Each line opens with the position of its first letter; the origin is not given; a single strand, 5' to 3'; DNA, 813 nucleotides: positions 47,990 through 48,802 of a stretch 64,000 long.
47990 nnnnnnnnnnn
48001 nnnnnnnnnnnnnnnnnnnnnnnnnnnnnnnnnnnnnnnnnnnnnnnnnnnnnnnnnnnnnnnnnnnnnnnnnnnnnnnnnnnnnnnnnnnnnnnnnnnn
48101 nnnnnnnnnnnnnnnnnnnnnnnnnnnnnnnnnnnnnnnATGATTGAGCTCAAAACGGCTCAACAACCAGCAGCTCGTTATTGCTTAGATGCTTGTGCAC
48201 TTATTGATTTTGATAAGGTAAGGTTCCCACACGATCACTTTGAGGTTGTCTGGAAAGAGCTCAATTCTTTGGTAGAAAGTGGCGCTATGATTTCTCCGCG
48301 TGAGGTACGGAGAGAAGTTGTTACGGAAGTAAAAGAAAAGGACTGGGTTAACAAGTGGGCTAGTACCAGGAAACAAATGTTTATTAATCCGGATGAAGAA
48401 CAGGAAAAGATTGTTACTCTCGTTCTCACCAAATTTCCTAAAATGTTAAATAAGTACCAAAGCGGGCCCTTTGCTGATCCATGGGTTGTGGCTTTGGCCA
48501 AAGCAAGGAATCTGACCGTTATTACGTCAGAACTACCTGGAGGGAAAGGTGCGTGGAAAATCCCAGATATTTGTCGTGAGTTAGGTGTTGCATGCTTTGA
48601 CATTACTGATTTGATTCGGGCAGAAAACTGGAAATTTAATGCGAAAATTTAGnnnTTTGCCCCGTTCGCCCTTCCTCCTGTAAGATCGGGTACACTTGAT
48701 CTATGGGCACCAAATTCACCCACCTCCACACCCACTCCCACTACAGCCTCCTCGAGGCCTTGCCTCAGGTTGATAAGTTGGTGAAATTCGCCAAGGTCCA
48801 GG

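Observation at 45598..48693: Low-GC nuclease/defence island inserted at the dnaE promoter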

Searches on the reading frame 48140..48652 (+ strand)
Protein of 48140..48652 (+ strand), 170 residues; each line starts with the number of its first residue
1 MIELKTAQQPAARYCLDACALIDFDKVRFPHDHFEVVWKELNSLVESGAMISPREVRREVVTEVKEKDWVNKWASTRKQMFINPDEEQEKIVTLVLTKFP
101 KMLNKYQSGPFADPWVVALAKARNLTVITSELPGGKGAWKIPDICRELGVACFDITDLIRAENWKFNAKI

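Call 3: search_protein_families(library=pfam, proteins=[window:48140-48652:+], max_evalue=0.01)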
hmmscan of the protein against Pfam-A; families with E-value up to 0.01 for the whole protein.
window:48140-48652:+ (170 aa): 2 families
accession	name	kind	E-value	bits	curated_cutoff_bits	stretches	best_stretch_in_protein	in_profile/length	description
PF14367.12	DUF4411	-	3.6e-31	108.6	23.5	1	14-166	1-159/159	Domain of unknown function (DUF4411)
PF01850.27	PIN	-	0.0021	19.1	23.6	1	14-130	1-110/120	PIN domain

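Call 4: search_protein_families(library=padloc, proteins=[window:48140-48652:+], max_evalue=0.01)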
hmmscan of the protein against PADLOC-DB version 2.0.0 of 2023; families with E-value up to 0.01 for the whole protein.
window:48140-48652:+ (170 aa): 0 families

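Call 10: find_encoding_contigs(protein=window:48140-48652:+, flank=10000, max_places=10)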
Protein window:48140-48652:+ (170 aa): 2 contigs read that carry it; 2 places shown.
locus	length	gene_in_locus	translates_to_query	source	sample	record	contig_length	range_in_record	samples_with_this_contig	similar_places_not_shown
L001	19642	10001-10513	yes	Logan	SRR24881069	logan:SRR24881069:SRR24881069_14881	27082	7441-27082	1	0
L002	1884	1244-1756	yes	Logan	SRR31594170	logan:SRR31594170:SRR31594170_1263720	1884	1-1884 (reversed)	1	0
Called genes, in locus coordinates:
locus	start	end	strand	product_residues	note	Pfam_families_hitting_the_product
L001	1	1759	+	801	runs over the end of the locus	PF01588:tRNA_bind, PF03483:B3_4, PF03484:B5, PF17759:tRNA_synthFbeta, PF03147:FDX-ACB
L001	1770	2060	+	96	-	-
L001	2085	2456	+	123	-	-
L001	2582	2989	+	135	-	PF00581:Rhodanese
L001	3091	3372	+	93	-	PF00216:Bac_DNA_binding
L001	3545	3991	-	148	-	-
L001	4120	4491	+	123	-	PF04024:PspC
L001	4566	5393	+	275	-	-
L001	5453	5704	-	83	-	-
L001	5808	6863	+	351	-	-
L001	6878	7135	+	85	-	PF13376:OmdA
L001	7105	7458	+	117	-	PF01035:DNA_binding_1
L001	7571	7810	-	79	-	-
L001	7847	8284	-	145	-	-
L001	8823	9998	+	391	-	PF01381:HTH_3 (weak), PF06114:Peptidase_M78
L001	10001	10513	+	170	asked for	PF14367:DUF4411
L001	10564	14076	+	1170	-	PF02811:PHP, PF07733:DNA_pol3_alpha, PF17657:DNA_pol3_finger, PF14579:HHH_6, PF01336:tRNA_anti-codon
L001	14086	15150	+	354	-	PF11335:DUF3137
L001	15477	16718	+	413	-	-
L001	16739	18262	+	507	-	-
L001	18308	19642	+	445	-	?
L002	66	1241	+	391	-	PF01381:HTH_3 (weak), PF06114:Peptidase_M78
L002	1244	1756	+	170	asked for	PF14367:DUF4411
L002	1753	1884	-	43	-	?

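Call 33: find_homologous_proteins(query=window:48140-48652:+, max_evalue=0.00001)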
Query window:48140-48652:+ (170 aa): 7 proteins with E <= 0.00001 among 68 candidates.
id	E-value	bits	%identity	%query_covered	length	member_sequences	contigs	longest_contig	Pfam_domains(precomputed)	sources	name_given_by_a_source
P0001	3.1e-111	387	100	100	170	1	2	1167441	PF14367.13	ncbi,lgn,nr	ncbi:MAG: DUF4411 family protein [Patescibacteria group bacterium]|nr:MAG: DUF4411 family protein [P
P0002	3.4e-28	116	39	90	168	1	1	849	PF14367.13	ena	-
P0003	6.5e-25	106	38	90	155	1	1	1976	PF14367.13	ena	-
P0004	2.6e-21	94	35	86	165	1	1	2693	PF14367.13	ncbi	-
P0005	2.2e-20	91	33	89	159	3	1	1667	PF14367.13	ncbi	-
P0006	4.0e-19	87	32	89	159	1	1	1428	PF14367.13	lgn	-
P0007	3.0e-14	71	38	56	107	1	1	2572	PF14367.13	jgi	jgi:Domain of unknown function (DUF4411)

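Call 36: find_encoding_contigs(protein=P0004, flank=5000)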
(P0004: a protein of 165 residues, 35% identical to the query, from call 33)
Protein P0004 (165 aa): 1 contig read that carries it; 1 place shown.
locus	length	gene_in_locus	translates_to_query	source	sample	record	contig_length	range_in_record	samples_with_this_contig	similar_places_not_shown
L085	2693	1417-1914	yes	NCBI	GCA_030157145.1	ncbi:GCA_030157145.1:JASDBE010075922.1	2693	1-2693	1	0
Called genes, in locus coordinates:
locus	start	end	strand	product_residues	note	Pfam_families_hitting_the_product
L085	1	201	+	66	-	?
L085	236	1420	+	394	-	PF01381:HTH_3 (faint), PF06114:Peptidase_M78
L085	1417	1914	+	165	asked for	PF14367:DUF4411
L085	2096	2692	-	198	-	?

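Call 37: find_encoding_contigs(protein=P0003, flank=5000)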
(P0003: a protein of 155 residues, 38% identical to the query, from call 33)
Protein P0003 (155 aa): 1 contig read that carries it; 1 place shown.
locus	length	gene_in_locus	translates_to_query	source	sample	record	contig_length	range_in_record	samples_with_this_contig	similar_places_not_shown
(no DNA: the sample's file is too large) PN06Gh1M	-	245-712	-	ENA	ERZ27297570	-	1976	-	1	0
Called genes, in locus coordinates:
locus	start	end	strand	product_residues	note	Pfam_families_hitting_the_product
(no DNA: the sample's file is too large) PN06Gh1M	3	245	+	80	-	?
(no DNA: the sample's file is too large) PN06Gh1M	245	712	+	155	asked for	PF14367:DUF4411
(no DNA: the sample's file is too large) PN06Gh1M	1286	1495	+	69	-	-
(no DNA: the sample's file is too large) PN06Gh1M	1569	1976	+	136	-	?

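Call 59: search_protein_families(library=pfam, proteins=[L085:236-1420:+, L085:2096-2692:-, L085:1-201:+], max_evalue=0.01)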
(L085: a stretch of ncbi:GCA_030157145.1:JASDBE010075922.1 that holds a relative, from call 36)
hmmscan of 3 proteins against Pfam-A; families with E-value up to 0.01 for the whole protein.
L085:236-1420:+ (394 aa): 5 families
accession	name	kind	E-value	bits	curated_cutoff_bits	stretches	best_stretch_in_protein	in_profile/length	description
PF06114.19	Peptidase_M78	-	1.6e-10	41.3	22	1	171-307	2-122/123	IrrE N-terminal-like domain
PF01381.28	HTH_3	-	1.1e-05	25.8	23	1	13-61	1-49/55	Helix-turn-helix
PF13560.12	HTH_31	-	0.00049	20.8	27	1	10-63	3-57/64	Helix-turn-helix domain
PF13413.12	HTH_25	-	0.00074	19.7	24.6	1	12-43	1-32/62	Helix-turn-helix domain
PF00376.29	MerR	-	0.00094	19.4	28.2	0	26-47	4-25/38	MerR family regulatory protein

L085:2096-2692:- (198 aa): 3 families
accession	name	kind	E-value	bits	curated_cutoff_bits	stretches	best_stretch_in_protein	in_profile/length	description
PF01039.27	Carboxyl_trans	-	3.3e-56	191.4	22.3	1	1-187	296-483/493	Carboxyl transferase domain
PF03255.19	ACCA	-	0.0021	17.7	23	1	15-116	133-230/310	Acetyl co-enzyme A carboxylase carboxyltransferase-like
PF06833.16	MdcE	-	0.0027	17.9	32.7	1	26-125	24-122/196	Malonate decarboxylase gamma subunit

L085:1-201:+ (66 aa): 1 family
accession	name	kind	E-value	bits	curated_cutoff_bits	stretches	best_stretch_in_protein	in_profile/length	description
PF10415.14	FumaraseC_C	-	3.3e-26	91.9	32.5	1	10-62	1-53/54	Fumarase C C-terminus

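Call 60: search_protein_families(library=ncbifam, proteins=[window:48140-48652:+], max_evalue=0.001)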
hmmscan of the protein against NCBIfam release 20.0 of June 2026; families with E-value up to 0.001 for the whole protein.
window:48140-48652:+ (170 aa): 0 families

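Call 63: search_solved_structures(query=window:48140-48649:+, max_evalue=1)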
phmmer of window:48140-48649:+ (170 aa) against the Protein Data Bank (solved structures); distinct sequences matched with E-value up to 1: 2.
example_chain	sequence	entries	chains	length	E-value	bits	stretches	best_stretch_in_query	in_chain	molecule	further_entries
9vzy_D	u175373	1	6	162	2.3e-16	63.1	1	11-166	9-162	DUF4411 family protein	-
9vzz_A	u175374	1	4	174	5.6e-15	58.6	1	18-166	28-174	DUF4411 family protein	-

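Call 69: search_solved_structures(query=window:48140-48649:+, max_evalue=1, show_alignments=2)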
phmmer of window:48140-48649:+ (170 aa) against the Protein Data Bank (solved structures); distinct sequences matched with E-value up to 1: 2.
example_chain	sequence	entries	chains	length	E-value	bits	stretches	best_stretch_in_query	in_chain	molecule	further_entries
9vzy_D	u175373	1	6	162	2.3e-16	63.1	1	11-166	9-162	DUF4411 family protein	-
9vzz_A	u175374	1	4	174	5.6e-15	58.6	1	18-166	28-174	DUF4411 family protein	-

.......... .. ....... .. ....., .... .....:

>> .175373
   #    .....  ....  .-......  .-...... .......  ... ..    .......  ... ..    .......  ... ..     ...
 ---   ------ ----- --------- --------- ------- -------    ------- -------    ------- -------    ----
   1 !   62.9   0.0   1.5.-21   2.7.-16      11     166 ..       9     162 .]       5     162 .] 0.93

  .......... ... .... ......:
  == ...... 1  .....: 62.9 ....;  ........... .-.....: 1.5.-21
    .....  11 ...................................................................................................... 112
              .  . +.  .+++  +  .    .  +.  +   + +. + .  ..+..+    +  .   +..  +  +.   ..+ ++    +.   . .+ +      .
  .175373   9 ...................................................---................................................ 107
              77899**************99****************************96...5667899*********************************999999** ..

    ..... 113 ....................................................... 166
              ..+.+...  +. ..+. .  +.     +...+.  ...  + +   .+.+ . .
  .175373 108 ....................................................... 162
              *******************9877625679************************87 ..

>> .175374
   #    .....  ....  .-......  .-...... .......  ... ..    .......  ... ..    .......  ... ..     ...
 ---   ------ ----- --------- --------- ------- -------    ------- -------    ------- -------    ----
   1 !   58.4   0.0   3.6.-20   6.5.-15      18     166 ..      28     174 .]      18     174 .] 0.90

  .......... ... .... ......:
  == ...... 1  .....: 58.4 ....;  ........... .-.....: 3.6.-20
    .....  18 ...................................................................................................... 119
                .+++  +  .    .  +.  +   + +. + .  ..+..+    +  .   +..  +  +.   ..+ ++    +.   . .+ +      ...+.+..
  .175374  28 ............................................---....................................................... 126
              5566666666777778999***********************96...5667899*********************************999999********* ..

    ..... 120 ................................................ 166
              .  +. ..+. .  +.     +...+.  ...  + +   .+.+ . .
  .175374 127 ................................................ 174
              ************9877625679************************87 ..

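Call 78: search_protein_families(library=phrogs, proteins=[window:48140-48652:+], max_evalue=0.001)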
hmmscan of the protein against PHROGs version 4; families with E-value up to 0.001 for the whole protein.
window:48140-48652:+ (170 aa): 1 family
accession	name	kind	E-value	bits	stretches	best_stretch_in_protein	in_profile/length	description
phrog_11126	-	unknown function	3.4e-19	70.2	1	13-167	3-164/167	-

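Call 109: predict_structure(alignment_id=A4)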
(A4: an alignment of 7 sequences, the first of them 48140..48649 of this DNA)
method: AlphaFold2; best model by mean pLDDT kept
length: 170 residues; sequences in the alignment: 7
mean_pLDDT: 86.2   pTM: 0.82
mean pLDDT of the five models: 86.2, 80.1, 71.1, 70.8, 45.1
residues with pLDDT >= 90: 96; 70-90: 57; 50-70: 6; < 50: 11
segments of 3 or more residues with pLDDT < 50: 1-9
pLDDT, mean of each block of 10 residues (from residue 1): 41 90 87 89 93 94 86 92 95 94 76 94 96 83 94 91 70
secondary structure, 60 per line:
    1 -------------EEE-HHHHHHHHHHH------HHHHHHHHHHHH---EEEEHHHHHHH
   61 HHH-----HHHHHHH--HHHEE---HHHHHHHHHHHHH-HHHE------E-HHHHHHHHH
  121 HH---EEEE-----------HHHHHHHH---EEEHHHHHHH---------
elements in order: E14-16 H18-28 H35-46 E50-53 H54-63 H69-75 H86-98 H112-122 E126-129 H141-148 E152-154 H155-161

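Call 111: fold_search(model_id=the predicted structure, library=pdb)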
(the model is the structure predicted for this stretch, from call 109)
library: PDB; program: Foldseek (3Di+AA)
matches with E <= 10: 541; with E <= 0.001: 14
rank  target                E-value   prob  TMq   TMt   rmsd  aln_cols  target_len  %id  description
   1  3h87_B                1.6e-04  1.00  0.56  0.67   4.9       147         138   16  Rv0301 Rv0300 Toxin Antitoxin Complex from Mycobacterium tuberculosis (released 2009-05-05)
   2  3h87_A                3.4e-04  1.00  0.56  0.68   4.9       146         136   15  Rv0301 Rv0300 Toxin Antitoxin Complex from Mycobacterium tuberculosis (released 2009-05-05)
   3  5sv2                  3.6e-04  1.00  0.54  0.65   5.0       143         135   13  Toxin VapC21 from Mycobacterium tuberculosis (released 2016-09-14)
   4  1y82_A                5.1e-04  1.00  0.60  0.68   4.9       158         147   14  Conserved hypothetical protein Pfu-367848-001 from Pyrococcus furiosus (released 2005-01-25)
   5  9h6a_A                5.1e-04  1.00  0.53  0.66   5.2       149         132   15  Crystal structure of the E. coli F-plasmid VapBC toxin-antitoxin complex (released 2024-12-18)
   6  5h4g_A                6.5e-04  1.00  0.58  0.66   4.8       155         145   12  Structure of PIN-domain protein (VapC4 toxin) from Pyrococcus horikoshii determined at 1.77 A resolution (released 2016-11-23)
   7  2bsq_B                6.9e-04  1.00  0.50  0.59   5.6       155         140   18  FitAB bound to DNA (released 2006-08-24)
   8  2bsq_A                6.9e-04  1.00  0.50  0.58   6.0       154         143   18  FitAB bound to DNA (released 2006-08-24)
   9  6ifc_A                7.3e-04  1.00  0.49  0.60   5.0       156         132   15  Crystal structure of VapBC from Salmonella typhimurium (released 2020-01-29)
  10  2h1c_A                7.3e-04  1.00  0.48  0.57   6.1       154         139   18  Crystal Structure of FitAcB from Neisseria gonorrhoeae (released 2006-09-26)
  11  3tnd_A                8.6e-04  1.00  0.52  0.64   5.3       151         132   15  Crystal structure of Shigella flexneri VapBC toxin-antitoxin complex (released 2011-11-02)
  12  1ye5_B                9.2e-04  1.00  0.58  0.66   4.9       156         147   12  Crystal structure of hypothetical protein of unknown function from pyrococcus horikoshii OT3 (released 2005-05-17)
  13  6sd6_D                9.2e-04  1.00  0.49  0.62   5.7       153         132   16  Structure of VapBC from Shigella sonnei (released 2020-08-26)
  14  1y82_D                9.7e-04  1.00  0.58  0.69   4.9       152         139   14  Conserved hypothetical protein Pfu-367848-001 from Pyrococcus furiosus (released 2005-01-25)
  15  1y82_B                1.1e-03  1.00  0.59  0.68   3.9       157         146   13  Conserved hypothetical protein Pfu-367848-001 from Pyrococcus furiosus (released 2005-01-25)
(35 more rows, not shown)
